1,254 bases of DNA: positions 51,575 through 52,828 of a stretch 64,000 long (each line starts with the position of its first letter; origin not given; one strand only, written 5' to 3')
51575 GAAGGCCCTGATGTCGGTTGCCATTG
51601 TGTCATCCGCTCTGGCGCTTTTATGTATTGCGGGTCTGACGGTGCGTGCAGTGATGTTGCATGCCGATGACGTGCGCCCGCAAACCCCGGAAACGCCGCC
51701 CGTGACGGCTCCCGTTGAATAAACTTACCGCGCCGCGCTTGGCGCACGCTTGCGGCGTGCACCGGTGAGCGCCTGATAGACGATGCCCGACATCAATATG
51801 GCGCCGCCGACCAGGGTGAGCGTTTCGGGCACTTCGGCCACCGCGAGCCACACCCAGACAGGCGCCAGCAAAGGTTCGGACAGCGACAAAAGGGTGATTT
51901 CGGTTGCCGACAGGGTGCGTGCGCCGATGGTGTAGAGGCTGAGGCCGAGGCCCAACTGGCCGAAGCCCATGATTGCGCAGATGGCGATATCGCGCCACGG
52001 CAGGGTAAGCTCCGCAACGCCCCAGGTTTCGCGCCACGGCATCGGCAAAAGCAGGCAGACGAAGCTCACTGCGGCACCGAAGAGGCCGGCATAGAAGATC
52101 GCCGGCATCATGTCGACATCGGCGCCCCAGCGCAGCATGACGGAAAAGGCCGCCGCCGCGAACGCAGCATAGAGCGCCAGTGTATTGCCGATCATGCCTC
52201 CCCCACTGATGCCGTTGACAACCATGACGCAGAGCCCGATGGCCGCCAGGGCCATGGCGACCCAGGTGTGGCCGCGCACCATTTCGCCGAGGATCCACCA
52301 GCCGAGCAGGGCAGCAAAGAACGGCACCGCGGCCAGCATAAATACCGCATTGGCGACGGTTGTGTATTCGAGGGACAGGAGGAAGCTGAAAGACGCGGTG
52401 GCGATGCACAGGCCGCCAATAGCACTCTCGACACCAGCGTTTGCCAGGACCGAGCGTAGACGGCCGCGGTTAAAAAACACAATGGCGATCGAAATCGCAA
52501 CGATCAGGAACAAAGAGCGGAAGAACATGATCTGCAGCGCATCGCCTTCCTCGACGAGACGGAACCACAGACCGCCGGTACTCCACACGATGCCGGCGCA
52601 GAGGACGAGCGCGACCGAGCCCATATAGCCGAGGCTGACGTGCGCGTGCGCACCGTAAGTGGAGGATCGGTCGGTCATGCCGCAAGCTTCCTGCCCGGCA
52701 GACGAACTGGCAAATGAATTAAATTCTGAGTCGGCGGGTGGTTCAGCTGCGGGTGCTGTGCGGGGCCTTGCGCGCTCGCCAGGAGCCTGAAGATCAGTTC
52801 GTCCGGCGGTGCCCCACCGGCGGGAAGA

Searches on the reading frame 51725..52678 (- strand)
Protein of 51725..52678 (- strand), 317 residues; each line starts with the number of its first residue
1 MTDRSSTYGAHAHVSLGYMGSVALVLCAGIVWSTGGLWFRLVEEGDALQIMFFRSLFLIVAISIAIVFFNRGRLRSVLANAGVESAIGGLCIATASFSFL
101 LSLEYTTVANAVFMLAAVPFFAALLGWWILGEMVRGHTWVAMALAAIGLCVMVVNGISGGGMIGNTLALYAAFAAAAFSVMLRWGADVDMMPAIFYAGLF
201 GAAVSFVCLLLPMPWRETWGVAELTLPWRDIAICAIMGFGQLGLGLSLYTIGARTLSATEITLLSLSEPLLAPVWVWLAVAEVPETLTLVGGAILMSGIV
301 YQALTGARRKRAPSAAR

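Call 65: search_protein_families(library=pfam, proteins=[window:51725-52678:-], max_evalue=0.01)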
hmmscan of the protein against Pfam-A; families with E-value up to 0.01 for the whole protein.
window:51725-52678:- (317 aa): 1 family
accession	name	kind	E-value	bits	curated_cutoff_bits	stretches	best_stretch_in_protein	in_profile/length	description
PF00892.27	EamA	-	1.3e-21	77.8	28.2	2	22-153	4-134/135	EamA-like transporter family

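Call 66: find_encoding_contigs(protein=window:51725-52678:-, flank=6000, max_places=6)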
Protein window:51725-52678:- (317 aa): 1 contig read that carries it; 1 place shown.
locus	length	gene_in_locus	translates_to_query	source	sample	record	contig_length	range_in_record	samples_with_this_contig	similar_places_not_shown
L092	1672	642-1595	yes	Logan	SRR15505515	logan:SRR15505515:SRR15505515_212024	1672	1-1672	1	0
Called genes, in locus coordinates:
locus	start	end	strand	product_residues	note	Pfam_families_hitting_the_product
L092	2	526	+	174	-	?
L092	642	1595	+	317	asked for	PF00892:EamA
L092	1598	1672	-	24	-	?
